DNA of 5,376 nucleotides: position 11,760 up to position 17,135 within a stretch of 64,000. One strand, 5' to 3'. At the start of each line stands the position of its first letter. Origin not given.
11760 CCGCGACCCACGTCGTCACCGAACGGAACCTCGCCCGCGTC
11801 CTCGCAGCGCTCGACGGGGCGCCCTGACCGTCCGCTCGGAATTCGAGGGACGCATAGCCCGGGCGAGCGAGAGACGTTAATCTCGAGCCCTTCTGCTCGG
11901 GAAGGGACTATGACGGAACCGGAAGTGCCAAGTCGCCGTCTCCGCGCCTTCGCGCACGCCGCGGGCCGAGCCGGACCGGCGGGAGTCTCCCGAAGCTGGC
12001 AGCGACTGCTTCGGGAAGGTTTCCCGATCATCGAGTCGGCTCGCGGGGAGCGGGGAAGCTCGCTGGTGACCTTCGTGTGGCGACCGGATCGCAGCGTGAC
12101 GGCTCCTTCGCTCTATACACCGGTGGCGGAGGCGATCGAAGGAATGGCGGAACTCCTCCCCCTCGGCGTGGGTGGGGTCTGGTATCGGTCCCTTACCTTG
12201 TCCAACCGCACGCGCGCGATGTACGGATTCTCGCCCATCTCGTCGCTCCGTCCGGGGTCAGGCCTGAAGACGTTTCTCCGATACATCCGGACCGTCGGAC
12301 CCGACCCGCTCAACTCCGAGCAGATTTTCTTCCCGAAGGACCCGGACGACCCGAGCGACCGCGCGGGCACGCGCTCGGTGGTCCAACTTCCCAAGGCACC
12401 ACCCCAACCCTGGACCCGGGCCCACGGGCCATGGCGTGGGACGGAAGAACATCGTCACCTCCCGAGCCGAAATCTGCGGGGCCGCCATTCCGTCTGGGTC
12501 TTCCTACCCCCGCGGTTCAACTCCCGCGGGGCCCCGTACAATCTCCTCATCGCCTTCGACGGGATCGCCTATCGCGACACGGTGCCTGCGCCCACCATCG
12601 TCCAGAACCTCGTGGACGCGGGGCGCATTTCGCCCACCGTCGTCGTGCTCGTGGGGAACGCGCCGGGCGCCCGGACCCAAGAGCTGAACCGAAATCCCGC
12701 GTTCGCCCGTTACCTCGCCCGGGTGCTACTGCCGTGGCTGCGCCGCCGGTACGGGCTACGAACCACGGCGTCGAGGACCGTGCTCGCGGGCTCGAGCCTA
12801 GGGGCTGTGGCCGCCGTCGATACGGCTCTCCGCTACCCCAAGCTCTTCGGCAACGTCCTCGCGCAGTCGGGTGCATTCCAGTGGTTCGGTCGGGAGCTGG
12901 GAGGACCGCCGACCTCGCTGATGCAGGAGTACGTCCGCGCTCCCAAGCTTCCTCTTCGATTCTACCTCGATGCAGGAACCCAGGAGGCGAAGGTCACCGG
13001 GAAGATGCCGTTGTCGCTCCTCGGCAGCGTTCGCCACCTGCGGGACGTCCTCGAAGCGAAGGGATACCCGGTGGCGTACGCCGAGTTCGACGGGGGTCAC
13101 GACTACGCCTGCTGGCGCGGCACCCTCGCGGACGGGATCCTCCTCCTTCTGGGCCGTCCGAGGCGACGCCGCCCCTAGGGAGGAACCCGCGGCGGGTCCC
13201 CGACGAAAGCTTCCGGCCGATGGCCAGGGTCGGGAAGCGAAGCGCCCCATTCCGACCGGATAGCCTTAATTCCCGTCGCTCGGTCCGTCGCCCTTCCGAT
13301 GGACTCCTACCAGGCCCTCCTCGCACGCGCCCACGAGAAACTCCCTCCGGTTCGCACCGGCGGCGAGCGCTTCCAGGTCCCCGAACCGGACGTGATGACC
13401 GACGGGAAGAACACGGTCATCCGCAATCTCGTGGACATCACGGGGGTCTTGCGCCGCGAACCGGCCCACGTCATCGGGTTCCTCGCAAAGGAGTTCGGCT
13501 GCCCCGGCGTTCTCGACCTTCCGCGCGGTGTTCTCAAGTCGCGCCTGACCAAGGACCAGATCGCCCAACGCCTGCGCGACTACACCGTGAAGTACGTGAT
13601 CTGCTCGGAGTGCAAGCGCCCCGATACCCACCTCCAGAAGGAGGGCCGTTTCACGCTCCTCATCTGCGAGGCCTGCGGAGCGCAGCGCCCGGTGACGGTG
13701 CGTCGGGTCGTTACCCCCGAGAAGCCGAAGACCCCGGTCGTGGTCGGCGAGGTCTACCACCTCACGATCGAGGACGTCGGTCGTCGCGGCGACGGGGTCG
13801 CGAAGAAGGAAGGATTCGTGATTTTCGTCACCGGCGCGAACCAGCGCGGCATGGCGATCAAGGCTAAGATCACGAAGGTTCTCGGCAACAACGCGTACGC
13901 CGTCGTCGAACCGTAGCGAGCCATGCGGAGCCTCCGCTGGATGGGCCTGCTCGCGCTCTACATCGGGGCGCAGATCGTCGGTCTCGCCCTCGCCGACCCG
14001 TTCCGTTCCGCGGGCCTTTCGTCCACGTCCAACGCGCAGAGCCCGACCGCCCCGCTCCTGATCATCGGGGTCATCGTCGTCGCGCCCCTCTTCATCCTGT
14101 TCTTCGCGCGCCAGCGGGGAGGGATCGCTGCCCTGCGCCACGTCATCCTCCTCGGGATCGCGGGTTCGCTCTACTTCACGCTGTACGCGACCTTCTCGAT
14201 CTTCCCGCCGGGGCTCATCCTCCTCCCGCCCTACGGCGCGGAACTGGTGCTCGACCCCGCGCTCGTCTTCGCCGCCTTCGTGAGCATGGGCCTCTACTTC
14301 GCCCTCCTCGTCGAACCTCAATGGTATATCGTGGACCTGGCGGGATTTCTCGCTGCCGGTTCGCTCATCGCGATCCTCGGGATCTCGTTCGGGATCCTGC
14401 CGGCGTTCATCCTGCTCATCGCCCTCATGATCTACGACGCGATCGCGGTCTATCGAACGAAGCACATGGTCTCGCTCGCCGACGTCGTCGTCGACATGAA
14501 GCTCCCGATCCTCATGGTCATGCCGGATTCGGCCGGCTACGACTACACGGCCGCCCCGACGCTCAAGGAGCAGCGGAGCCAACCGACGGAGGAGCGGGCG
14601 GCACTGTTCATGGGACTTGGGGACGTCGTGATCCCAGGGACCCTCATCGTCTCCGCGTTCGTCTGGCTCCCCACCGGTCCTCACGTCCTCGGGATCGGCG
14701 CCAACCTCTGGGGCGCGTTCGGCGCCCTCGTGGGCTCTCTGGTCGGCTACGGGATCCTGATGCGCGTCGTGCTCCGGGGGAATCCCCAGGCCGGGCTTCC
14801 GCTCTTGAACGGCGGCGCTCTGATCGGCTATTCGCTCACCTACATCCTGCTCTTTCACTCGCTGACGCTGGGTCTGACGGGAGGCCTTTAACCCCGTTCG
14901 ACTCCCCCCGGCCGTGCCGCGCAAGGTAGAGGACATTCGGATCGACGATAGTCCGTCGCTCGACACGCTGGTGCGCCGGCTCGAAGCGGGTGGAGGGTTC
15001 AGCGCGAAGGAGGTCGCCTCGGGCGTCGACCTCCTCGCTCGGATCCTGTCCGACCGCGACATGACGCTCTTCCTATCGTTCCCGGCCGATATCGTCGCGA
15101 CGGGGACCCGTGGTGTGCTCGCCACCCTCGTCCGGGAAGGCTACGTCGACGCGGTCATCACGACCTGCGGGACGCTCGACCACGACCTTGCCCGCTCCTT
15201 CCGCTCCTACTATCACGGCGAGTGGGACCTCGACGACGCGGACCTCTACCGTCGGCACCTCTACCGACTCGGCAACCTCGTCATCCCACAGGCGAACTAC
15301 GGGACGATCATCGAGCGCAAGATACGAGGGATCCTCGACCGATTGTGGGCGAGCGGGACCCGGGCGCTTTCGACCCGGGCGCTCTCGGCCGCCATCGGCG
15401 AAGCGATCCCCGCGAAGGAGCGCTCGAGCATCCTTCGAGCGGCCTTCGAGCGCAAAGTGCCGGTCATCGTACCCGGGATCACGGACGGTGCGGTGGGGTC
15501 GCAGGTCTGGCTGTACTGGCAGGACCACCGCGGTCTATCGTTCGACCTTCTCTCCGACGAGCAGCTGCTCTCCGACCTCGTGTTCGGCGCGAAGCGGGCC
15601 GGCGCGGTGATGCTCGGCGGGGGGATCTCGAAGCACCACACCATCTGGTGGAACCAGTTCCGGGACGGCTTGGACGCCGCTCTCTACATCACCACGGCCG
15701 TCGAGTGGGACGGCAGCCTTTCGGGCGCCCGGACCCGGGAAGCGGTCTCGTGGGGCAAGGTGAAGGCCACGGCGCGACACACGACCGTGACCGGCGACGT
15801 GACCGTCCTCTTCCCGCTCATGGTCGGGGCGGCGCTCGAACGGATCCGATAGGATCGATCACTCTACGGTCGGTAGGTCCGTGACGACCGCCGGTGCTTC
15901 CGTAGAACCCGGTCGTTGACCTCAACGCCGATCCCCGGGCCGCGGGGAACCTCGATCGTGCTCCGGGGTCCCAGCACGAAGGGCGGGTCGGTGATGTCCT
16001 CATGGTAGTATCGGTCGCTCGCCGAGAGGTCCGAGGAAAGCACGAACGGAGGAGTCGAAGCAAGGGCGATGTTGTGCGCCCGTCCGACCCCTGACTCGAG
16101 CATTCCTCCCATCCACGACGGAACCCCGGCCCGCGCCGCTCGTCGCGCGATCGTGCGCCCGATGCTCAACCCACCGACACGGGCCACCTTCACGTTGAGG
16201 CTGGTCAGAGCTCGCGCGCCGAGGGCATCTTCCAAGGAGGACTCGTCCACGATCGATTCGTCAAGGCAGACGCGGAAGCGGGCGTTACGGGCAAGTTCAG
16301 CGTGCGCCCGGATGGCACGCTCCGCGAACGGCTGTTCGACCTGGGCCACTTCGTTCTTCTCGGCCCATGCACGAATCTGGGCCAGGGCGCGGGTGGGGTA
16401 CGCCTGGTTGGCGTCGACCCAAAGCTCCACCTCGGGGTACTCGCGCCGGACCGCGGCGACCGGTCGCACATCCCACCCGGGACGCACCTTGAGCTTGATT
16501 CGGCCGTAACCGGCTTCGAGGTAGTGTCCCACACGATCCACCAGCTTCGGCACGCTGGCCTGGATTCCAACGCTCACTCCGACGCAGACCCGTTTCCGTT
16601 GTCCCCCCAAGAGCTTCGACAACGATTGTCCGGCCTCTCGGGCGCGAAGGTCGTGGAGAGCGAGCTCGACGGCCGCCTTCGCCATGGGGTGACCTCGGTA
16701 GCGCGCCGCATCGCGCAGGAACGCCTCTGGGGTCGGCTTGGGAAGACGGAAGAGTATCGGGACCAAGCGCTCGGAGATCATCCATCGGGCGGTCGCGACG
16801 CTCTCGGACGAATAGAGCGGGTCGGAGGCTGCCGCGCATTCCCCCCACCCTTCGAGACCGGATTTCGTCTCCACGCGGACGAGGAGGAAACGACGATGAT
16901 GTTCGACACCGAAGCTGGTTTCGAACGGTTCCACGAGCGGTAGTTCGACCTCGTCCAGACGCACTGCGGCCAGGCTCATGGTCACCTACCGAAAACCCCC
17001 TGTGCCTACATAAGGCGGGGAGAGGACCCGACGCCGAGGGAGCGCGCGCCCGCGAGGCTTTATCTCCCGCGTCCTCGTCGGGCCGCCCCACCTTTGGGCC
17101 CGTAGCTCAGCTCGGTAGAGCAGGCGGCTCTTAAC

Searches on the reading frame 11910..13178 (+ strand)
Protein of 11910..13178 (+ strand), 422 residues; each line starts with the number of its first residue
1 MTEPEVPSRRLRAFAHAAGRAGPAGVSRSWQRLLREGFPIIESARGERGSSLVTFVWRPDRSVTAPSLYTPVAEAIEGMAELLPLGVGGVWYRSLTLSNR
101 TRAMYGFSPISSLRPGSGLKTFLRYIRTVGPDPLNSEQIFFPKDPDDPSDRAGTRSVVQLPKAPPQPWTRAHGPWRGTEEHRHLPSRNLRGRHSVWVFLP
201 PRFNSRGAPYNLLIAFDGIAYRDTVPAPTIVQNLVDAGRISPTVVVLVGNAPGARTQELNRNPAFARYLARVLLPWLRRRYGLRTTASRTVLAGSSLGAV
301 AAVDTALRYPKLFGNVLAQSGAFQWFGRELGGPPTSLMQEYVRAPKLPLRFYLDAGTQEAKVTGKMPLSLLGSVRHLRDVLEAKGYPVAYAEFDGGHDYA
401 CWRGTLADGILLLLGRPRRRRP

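Call 16: search_protein_families(library=pfam, proteins=[window:11910-13178:+], max_evalue=0.001)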
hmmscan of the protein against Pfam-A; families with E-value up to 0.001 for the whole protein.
window:11910-13178:+ (422 aa): 2 families
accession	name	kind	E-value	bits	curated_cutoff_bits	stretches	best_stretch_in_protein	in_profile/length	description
PF00756.26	Esterase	-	7.6e-27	95.1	22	1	188-409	3-247/251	Putative esterase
PF11806.14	Enterochelin_N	-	4.4e-11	44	27.1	1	53-168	2-119/120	Enterochelin esterase, N-terminal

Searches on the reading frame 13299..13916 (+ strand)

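Call 16: search_protein_families(library=pfam, proteins=[window:13299-13916:+], max_evalue=0.001)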
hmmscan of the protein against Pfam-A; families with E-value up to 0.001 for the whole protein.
window:13299-13916:+ (205 aa): 2 families
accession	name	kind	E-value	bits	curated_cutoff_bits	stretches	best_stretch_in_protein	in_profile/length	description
PF01873.23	eIF-5_eIF-2B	-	4.2e-31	107.7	27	1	22-129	8-117/117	Domain found in IF2B/IF5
PF01938.26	TRAM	-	7.9e-07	29.3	21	1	148-202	3-59/61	TRAM domain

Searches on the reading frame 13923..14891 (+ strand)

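Call 16: search_protein_families(library=pfam, proteins=[window:13923-14891:+], max_evalue=0.001)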
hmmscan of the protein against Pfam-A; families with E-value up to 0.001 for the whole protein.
window:13923-14891:+ (322 aa): 2 families
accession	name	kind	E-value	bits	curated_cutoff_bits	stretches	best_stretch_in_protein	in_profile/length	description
PF06550.16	SPP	-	3e-60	204.5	23.9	1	11-307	2-278/283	Signal-peptide peptidase, presenilin aspartyl protease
PF04258.18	Peptidase_A22B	-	6.4e-08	33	23.3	1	53-245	22-211/286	Signal peptide peptidase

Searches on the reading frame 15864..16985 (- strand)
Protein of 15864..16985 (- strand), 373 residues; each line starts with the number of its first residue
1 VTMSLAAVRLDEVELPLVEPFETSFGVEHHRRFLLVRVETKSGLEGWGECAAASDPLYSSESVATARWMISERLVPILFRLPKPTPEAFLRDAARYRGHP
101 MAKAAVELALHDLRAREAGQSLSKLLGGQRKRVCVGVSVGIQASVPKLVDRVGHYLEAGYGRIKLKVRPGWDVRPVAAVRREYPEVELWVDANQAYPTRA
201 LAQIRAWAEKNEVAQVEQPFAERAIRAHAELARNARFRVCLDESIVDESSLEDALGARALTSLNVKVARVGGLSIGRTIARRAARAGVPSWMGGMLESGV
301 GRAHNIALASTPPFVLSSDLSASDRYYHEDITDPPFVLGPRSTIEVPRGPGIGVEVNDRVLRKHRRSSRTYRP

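Call 16: search_protein_families(library=pfam, proteins=[window:15864-16985:-], max_evalue=0.001)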
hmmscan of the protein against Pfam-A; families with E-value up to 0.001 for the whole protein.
window:15864-16985:- (373 aa): 2 families
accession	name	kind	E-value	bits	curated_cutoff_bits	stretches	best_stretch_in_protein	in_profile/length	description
PF13378.12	MR_MLE_C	-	1.3e-39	136.6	29.4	1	148-359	2-218/219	Enolase C-terminal domain-like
PF02746.21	MR_MLE_N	-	1.2e-16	61.4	22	1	12-127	8-117/117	Mandelate racemase / muconate lactonizing enzyme, N-terminal domain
